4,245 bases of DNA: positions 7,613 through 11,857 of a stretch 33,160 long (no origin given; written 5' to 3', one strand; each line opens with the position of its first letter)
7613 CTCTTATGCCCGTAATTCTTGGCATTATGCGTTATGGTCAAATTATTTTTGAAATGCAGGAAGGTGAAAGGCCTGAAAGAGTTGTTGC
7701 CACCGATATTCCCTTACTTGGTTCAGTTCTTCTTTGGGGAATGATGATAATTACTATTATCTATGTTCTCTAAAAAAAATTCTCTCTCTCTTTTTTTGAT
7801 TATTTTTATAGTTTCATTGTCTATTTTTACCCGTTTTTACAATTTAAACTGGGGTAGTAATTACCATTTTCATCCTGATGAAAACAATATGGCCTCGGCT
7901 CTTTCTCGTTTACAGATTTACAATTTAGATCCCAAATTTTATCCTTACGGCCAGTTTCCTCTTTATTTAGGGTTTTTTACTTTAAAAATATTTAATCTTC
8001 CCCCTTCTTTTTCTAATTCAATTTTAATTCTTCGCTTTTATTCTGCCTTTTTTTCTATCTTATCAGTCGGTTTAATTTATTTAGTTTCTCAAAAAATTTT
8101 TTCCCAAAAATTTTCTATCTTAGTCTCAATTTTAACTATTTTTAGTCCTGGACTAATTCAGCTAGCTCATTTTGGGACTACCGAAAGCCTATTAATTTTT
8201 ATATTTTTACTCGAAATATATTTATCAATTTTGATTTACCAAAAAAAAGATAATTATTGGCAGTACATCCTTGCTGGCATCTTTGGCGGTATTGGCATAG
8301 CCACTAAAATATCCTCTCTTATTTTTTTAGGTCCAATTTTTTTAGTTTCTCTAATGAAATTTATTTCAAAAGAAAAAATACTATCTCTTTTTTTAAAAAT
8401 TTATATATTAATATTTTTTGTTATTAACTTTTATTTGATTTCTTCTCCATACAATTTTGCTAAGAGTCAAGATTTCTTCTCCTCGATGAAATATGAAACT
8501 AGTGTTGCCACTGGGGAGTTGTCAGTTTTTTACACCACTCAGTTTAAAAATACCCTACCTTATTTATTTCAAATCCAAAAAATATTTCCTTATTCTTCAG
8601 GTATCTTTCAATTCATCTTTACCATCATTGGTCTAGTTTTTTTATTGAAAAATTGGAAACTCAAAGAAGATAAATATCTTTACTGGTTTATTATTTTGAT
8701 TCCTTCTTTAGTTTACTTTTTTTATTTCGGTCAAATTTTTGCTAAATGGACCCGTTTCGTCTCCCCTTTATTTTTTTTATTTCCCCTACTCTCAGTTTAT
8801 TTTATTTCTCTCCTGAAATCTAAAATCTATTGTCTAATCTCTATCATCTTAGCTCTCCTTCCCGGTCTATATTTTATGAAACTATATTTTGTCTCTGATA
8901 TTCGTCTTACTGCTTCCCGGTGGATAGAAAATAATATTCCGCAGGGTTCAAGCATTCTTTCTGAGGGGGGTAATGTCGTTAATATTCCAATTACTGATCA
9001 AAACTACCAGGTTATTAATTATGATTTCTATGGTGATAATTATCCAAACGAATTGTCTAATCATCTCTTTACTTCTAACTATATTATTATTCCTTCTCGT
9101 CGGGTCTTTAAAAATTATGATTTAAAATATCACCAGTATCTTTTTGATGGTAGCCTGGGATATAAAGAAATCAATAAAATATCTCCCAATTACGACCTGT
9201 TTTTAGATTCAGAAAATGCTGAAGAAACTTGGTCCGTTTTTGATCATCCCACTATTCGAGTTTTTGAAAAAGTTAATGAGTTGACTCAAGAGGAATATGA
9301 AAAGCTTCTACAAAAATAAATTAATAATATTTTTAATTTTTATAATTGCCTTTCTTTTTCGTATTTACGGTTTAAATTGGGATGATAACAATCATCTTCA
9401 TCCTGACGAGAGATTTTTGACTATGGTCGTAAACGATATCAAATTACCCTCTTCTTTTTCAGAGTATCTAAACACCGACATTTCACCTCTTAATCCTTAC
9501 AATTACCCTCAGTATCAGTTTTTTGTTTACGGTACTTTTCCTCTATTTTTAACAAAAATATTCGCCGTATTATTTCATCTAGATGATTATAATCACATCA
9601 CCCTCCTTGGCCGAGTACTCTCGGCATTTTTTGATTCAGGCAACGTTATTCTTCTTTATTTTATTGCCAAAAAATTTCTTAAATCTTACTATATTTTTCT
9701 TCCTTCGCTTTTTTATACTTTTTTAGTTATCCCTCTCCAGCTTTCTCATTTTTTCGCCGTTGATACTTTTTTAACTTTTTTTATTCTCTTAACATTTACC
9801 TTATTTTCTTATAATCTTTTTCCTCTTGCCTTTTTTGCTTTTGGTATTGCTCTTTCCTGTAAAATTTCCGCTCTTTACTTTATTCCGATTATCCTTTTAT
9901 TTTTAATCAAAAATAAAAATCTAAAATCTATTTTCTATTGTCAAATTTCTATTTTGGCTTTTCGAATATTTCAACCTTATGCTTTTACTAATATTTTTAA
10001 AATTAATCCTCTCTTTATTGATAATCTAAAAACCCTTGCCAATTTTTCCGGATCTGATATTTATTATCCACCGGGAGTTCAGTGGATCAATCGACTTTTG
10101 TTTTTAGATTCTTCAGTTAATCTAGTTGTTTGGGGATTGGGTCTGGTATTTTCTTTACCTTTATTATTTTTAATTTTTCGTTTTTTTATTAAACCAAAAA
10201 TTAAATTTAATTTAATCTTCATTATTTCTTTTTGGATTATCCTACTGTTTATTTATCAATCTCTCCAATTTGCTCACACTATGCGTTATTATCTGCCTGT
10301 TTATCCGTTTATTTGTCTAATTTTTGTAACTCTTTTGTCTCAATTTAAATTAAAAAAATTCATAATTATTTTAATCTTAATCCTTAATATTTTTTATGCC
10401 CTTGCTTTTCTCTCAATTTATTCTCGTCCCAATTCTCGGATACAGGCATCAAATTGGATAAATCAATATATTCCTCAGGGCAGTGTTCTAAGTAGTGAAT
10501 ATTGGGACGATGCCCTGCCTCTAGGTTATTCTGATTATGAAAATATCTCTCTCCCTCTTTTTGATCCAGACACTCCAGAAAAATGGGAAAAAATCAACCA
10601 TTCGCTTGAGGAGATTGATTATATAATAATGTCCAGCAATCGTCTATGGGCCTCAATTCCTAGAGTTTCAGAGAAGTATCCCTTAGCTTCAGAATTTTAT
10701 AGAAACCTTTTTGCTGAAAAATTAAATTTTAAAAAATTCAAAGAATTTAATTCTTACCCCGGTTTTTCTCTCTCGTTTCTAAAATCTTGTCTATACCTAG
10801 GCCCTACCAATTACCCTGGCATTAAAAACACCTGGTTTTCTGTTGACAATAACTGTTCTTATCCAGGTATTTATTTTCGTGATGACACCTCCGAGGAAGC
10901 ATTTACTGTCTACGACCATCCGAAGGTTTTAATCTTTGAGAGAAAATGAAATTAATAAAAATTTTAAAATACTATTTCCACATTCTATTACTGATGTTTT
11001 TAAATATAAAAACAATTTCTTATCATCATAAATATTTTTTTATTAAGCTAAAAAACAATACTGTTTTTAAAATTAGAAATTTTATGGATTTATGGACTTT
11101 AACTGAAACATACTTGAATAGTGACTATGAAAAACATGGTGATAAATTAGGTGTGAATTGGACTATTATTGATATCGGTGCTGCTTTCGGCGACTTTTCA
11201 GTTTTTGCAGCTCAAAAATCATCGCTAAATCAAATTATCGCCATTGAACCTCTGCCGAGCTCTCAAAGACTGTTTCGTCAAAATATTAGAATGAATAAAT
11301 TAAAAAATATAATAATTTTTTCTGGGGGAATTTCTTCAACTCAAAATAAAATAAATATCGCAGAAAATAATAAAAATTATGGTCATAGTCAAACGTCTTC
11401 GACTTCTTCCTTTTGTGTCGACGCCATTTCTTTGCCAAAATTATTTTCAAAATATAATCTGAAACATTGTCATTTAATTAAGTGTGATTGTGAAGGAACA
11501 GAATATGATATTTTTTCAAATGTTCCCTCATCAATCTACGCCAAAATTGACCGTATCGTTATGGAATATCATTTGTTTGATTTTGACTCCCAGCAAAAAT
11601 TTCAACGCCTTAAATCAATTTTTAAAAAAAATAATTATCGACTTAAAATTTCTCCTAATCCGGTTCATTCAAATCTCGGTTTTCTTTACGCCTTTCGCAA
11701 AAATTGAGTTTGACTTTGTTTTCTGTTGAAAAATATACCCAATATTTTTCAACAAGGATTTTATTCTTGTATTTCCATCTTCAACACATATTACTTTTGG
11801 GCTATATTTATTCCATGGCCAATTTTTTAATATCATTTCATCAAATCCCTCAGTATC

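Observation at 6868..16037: DPPR-synthase-like UbiA + PAP2 phosphatase + three GT-C proteins echo the mycobacterial decaprenyl-phospho-arabinose logic, without an epimerase in view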

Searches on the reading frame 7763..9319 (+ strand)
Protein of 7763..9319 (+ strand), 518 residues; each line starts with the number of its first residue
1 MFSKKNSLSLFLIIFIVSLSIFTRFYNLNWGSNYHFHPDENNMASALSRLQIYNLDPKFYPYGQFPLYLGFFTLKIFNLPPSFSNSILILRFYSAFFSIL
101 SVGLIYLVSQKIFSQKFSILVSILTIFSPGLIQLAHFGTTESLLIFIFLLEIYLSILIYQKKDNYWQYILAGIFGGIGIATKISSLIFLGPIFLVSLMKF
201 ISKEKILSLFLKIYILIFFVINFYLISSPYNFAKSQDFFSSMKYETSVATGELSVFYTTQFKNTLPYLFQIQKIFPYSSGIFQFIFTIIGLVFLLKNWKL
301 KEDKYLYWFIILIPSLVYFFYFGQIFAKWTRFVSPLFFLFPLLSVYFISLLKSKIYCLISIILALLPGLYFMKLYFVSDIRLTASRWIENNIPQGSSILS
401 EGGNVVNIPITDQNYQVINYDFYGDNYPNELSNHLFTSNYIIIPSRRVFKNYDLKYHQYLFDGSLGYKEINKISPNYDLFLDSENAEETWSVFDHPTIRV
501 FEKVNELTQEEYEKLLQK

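Call 3: search_protein_families(library=pfam, proteins=[window:7763-9319:+], max_evalue=0.01)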
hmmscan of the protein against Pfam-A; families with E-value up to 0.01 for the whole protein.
window:7763-9319:+ (518 aa): 2 families
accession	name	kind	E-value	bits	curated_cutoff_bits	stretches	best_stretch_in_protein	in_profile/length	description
PF02366.24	PMT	-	1.5e-09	38.2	22.7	1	86-227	81-227/245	Dolichyl-phosphate-mannose-protein mannosyltransferase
PF13231.12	PMT_2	-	1.9e-09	38.4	26.1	1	83-219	17-151/160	Dolichyl-phosphate-mannose-protein mannosyltransferase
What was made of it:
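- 7763..9319 (+): GT-C glycosyltransferase 1 (PMT/ArnT-like; NCBI names homologues 'GT39 family'). Its start overlaps the PPPRS gene by 11 nt. Pfam PMT 38.2 and PMT_2 38.4 bits (call 3).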

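Call 5: search_protein_families(library=ncbifam, proteins=[window:7763-9319:+], max_evalue=0.01)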
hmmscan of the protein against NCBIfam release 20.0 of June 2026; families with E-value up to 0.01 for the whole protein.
window:7763-9319:+ (518 aa): 0 families

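Call 20: search_solved_structures(query=window:7763-9319:+, max_evalue=1)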
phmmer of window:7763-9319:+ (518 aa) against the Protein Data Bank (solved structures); distinct sequences matched with E-value up to 1: 1.
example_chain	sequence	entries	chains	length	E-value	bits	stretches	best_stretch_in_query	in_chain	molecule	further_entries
2g7j_A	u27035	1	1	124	0.54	12.4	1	61-98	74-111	putative cytoplasmic protein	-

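Call 46: search_solved_structures(query=A3, max_evalue=1, show_alignments=2)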
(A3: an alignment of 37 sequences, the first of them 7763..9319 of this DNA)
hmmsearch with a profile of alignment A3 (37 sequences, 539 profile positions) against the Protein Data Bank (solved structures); distinct sequences matched with E-value up to 1: 8.
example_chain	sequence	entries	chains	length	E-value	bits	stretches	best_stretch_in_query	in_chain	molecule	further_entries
6p25_A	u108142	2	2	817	1.7e-06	30.3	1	95-242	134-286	Dolichyl-phosphate-mannose--protein mannosyltransferase 1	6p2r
6p25_B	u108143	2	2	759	0.00048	22.3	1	98-240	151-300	Dolichyl-phosphate-mannose--protein mannosyltransferase 2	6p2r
5ezm_A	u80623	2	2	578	0.0047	19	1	102-373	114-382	4-amino-4-deoxy-L-arabinose transferase or related glycosyltransferases of PMT family | 4-amino-4-deoxy-L-arabinose (L-Ara4N) transferase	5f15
9i5k_A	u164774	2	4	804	0.025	16.6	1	97-243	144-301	Dolichyl-phosphate-mannose--protein mannosyltransferase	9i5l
2v9x_A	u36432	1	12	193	0.11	14.5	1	25-78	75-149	DEOXYCYTIDINE TRIPHOSPHATE DEAMINASE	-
1xs1_A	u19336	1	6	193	0.12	14.4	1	25-78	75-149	Deoxycytidine triphosphate deaminase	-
2j4h_A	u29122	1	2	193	0.12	14.4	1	25-78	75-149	DEOXYCYTIDINE TRIPHOSPHATE DEAMINASE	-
1xs4_A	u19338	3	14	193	0.19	13.7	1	25-78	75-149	Deoxycytidine triphosphate deaminase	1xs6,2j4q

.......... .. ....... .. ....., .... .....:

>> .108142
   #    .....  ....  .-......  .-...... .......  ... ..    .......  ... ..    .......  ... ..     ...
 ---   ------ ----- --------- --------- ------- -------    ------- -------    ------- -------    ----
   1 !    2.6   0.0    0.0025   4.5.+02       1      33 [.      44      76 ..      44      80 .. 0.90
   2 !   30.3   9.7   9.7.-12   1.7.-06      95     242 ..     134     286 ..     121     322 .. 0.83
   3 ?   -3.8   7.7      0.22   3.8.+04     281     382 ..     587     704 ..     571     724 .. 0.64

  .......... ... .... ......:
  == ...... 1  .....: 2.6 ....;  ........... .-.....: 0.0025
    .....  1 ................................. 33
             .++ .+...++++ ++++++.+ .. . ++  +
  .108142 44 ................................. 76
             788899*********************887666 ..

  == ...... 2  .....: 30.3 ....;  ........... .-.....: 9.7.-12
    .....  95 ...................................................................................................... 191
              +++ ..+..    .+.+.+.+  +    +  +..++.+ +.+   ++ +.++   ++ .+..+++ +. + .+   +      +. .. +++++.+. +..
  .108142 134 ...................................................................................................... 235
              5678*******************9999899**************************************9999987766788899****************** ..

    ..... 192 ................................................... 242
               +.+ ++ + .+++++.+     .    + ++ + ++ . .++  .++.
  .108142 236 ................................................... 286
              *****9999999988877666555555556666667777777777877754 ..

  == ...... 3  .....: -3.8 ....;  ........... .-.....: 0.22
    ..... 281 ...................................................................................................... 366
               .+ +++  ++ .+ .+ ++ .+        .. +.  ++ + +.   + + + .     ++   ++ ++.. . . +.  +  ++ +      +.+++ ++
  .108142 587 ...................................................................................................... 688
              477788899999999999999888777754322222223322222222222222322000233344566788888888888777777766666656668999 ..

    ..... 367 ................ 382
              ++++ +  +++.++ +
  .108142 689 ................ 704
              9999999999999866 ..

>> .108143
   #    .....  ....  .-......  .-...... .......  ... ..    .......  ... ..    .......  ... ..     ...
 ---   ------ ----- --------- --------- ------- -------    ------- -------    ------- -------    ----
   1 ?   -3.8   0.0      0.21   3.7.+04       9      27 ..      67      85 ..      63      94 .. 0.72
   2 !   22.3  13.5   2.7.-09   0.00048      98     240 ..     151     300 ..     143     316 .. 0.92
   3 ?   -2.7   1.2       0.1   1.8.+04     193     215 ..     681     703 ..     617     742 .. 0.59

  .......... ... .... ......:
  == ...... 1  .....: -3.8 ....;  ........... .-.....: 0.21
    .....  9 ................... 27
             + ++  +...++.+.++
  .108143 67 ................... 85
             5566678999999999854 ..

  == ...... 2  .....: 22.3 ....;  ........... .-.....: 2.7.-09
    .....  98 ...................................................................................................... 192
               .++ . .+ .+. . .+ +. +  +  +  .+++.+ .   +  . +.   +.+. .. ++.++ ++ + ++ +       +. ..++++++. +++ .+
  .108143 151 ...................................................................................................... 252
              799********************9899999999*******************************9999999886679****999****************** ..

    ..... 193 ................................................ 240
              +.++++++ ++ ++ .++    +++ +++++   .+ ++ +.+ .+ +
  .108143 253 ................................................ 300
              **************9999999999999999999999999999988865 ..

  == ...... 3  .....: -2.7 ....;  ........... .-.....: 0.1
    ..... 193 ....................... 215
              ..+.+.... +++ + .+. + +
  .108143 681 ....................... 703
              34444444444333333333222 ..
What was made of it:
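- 7763..9319 (+): The family profile hits yeast Pmt1 at E=1.7e-6, Pmt2 at 4.8e-4 and ArnT at 4.7e-3 (call 46).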

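Call 63: find_homologous_proteins(query=window:7763-9319:+, max_evalue=0.00001)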
Query window:7763-9319:+ (518 aa): 1432 proteins with E <= 0.00001 among 8000 candidates; the best 120 are listed.
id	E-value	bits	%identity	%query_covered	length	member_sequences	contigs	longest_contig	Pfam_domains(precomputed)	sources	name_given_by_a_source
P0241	8.4e-289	977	88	100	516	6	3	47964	PF02366.25,PF13231.13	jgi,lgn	jgi:hypothetical protein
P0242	6.1e-273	925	82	100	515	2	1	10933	PF02366.25,PF13231.13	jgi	-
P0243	3.7e-272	922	81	100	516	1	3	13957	PF02366.25,PF13231.13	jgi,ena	-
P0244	2.0e-265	900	81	100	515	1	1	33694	PF02366.25,PF13231.13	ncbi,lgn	-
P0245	1.1e-264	897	79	100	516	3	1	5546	PF02366.25,PF13231.13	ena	-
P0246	8.3e-262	888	79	100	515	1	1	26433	PF02366.25,PF13231.13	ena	-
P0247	1.5e-255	867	77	100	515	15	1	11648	PF02366.25,PF13231.13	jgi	-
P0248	1.2e-252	858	76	100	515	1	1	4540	PF02366.25,PF13231.13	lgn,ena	-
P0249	4.3e-250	849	76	100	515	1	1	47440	PF02366.25,PF13231.13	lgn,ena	-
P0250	1.3e-249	848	76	100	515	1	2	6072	PF13231.13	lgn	-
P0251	2.8e-249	847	76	100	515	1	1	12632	PF02366.25,PF13231.13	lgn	-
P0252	4.6e-247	839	77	96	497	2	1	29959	PF13231.13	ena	-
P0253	5.9e-240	816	79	93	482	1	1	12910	PF02366.25,PF13231.13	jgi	-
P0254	1.7e-235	801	78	92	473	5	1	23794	PF02366.25,PF13231.13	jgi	-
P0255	2.4e-202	692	63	97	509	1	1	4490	PF02366.25,PF13231.13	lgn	-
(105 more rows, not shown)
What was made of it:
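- Pfam and PDB profile matches are to PMT and ArnT (calls 3, 46), and NCBI names homologues 'GT39 family' (call 63).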

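Call 72: predict_structure(alignment_id=A4)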
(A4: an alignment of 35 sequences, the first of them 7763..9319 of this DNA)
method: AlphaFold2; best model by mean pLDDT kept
length: 518 residues; sequences in the alignment: 35
mean_pLDDT: 86.9   pTM: 0.88
mean pLDDT of the five models: 86.9, 86.5, 86.2, 85.2, 82.3
residues with pLDDT >= 90: 304; 70-90: 156; 50-70: 45; < 50: 13
segments of 3 or more residues with pLDDT < 50: 1-3, 448-451, 487-489
pLDDT, mean of each block of 10 residues (from residue 1): 58 91 90 77 91 89 89 96 93 96 97 94 96 90 97 95 89 97 93 93 83 96 94 88 85 69 80 89 96 92 90 95 79 91 97 96 95 85 91 91 66 81 68 93 67 76 93 75 53 73 95 86
secondary structure, 60 per line:
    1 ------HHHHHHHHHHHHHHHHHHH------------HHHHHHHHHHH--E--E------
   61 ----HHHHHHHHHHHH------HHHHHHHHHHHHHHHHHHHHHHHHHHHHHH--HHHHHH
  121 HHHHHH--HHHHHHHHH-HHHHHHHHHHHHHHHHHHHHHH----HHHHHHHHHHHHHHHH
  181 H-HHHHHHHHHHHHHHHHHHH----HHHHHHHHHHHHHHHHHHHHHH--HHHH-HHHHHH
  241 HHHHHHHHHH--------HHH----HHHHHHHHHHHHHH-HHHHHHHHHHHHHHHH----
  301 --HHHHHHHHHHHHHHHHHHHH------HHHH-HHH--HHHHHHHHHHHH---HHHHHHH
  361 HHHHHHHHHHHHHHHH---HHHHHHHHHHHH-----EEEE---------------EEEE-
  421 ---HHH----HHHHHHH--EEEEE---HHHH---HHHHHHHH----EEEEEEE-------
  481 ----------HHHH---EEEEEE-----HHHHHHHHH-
elements in order: H7-25 H38-48 H65-76 H83-112 H115-126 H129-137 H139-160 H165-181 H183-201 H206-227 H230-233 H235-250 H266-279 H281-296 H303-322 H329-332 H339-350 H354-376 H380-391 E397-400 E416-419 H431-437 E440-444 H448-451 H455-462 E467-473 H491-494 E498-503 H509-517

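Call 78: fold_search(model_id=the predicted structure, library=pdb)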
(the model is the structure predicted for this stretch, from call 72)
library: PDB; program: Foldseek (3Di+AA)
matches with E <= 10: 158; with E <= 0.001: 31
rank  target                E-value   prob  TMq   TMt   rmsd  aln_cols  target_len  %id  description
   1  6ezn_F                2.1e-07  1.00  0.46  0.38  13.8       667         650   13  Cryo-EM structure of the yeast oligosaccharyltransferase (OST) complex (released 2018-01-17)
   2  8age_A                3.0e-07  1.00  0.46  0.39  11.6       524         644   13  Structure of yeast oligosaccharylransferase complex with acceptor peptide bound (released 2022-12-07)
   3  7oci_F                3.7e-07  1.00  0.48  0.41  12.5       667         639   13  Cryo-EM structure of yeast Ost6p containing oligosaccharyltransferase complex (released 2022-02-16)
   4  8b6l_I                7.0e-07  1.00  0.44  0.35  13.4       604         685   14  Subtomogram average of the human Sec61-TRAP-OSTA-translocon (released 2022-12-07)
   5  3waj                  1.4e-06  1.00  0.47  0.33  13.0       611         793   14  Crystal structure of the Archaeoglobus fulgidus oligosaccharyltransferase (O29867_ARCFU) complex with Zn and sulfate (released 2013-10-30)
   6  8agc_A                1.4e-06  1.00  0.46  0.36  12.4       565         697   14  Structure of yeast oligosaccharylransferase complex with lipid-linked oligosaccharide and non-acceptor peptide bound (released 2022-12-07)
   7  6c26_A                1.4e-06  1.00  0.47  0.39  15.7       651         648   12  The Cryo-EM structure of a eukaryotic oligosaccharyl transferase complex (released 2018-01-31)
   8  3rce_A                1.4e-06  1.00  0.48  0.38  10.1       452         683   19  Bacterial oligosaccharyltransferase PglB (released 2011-06-15)
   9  9n9j_I                1.8e-06  1.00  0.49  0.38  13.7       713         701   13  Structure of a GRP94 folding intermediate engaged with a CCDC134- and FKBP11-bound secretory translocon (released 2025-11-19)
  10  7e9s_A                2.1e-06  1.00  0.45  0.29  14.6       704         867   12  Archaeal oligosaccharyltransferase AglB from Archaeoglobus fulgidus in complex with an inhibitory peptide and a dolich (released 2021-09-08)
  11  8pn9_A                2.2e-06  1.00  0.52  0.43  13.8       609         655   14  Structure of human oligosaccharyltransferase OST-A complex bound to NGI-1 (released 2024-05-08)
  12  6s7o_A                2.7e-06  1.00  0.50  0.41  13.8       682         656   13  Cryo-EM structure of human oligosaccharyltransferase complex OST-A (released 2019-12-18)
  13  5ogl_A                3.1e-06  1.00  0.49  0.37   9.5       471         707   18  Structure of bacterial oligosaccharyltransferase PglB in complex with an acceptor peptide and an lipid-linked oligosac (released 2017-10-25)
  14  8agb_A                4.5e-06  1.00  0.44  0.37  13.5       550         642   13  Structure of yeast oligosaccharylransferase complex with lipid-linked oligosaccharide bound (released 2022-12-07)
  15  3wak                  5.3e-06  1.00  0.50  0.32  13.5       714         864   14  Crystal structure of the Archaeoglobus fulgidus oligosaccharyltransferase (O29867_ARCFU) in the apo form (released 2013-10-30)
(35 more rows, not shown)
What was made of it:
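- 7763..9319 (+): The AF2 model has pLDDT 86.9, and its 40 best PDB matches are all GT-C (call 78).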

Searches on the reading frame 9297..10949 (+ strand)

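Call 3: search_protein_families(library=pfam, proteins=[window:9297-10949:+], max_evalue=0.01)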
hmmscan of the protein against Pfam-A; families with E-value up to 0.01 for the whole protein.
window:9297-10949:+ (550 aa): 1 family
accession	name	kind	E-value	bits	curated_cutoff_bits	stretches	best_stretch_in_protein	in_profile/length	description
PF13231.12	PMT_2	-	0.0061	17.2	26.1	1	106-228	25-157/160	Dolichyl-phosphate-mannose-protein mannosyltransferase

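Call 5: search_protein_families(library=ncbifam, proteins=[window:9297-10949:+], max_evalue=0.01)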
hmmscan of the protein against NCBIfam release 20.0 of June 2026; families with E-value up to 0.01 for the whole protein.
window:9297-10949:+ (550 aa): 0 families

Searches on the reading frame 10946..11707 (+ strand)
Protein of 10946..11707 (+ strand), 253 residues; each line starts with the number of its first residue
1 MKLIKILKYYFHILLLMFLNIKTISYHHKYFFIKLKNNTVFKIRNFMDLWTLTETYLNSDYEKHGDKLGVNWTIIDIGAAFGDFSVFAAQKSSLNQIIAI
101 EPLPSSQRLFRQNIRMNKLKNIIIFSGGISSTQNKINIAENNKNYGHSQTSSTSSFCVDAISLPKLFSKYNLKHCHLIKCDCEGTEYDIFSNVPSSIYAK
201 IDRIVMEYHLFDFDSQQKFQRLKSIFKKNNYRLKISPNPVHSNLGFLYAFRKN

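Call 3: search_protein_families(library=pfam, proteins=[window:10946-11707:+], max_evalue=0.01)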
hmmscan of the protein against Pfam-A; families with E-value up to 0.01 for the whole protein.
window:10946-11707:+ (253 aa): 4 families
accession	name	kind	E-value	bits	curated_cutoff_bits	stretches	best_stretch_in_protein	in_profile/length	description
PF05050.19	Methyltransf_21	-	1e-14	55.5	22.7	1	76-233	1-173/173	Methyltransferase FkbM domain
PF02475.24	TRM5-TYW2_MTfase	-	5.3e-08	33.4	28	1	71-124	37-90/164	TRM5/TYW2 methyltransferase domain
PF05575.17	V_cholerae_RfbT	-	9.6e-06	25.5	27.9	1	72-193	81-210/286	Vibrio cholerae RfbT protein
PF02390.23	Methyltransf_4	-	0.0051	16.7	24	0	73-128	4-59/173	Putative methyltransferase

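Call 5: search_protein_families(library=ncbifam, proteins=[window:10946-11707:+], max_evalue=0.01)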
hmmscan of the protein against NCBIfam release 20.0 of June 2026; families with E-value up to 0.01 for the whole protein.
window:10946-11707:+ (253 aa): 7 families
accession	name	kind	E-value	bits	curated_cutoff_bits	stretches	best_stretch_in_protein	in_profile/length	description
TIGR01444.1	fkbM_fam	subfamily_domain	1.5e-25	90.3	37.7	1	73-209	1-143/143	FkbM family methyltransferase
NF047824.1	tRNAwyosineTaw2Meth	equivalog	4.6e-06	26.5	350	1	71-125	94-148/245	tRNA(Phe) (4-demethylwyosine(37)-C(7)) aminocarboxypropyltransferase Taw2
TIGR02469.1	CbiT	equivalog_domain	1.7e-05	25.1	78.3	1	72-135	21-80/124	precorrin-6Y C5,15-methyltransferase (decarboxylating) subunit CbiT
NF047732.1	tRNAMtaseTrm5bMeth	equivalog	5e-05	22.4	500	1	59-124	187-249/337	tRNA (guanine(37)-N1)-methyltransferase Trm5b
NF006138.0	PRK08287.1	equivalog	0.00016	21.6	210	1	73-127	34-88/189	decarboxylating cobalt-precorrin-6B (C(15))-methyltransferase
NF047730.1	tRNAMtaseTrm5b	equivalog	0.0013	17.9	600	1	74-137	185-246/330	tRNA (guanine(37)-N1)-methyltransferase Trm5b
NF005640.0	PRK07402.1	equivalog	0.0022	17.6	219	1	69-136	42-109/200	precorrin-6Y C5,15-methyltransferase subunit CbiT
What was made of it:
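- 10946..11707 (+): FkbM-family SAM methyltransferase 1 (accessory; part of a strain-variable insert). Pfam Methyltransf_21 55.5 bits and TIGR01444 90 bits (calls 3, 5).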
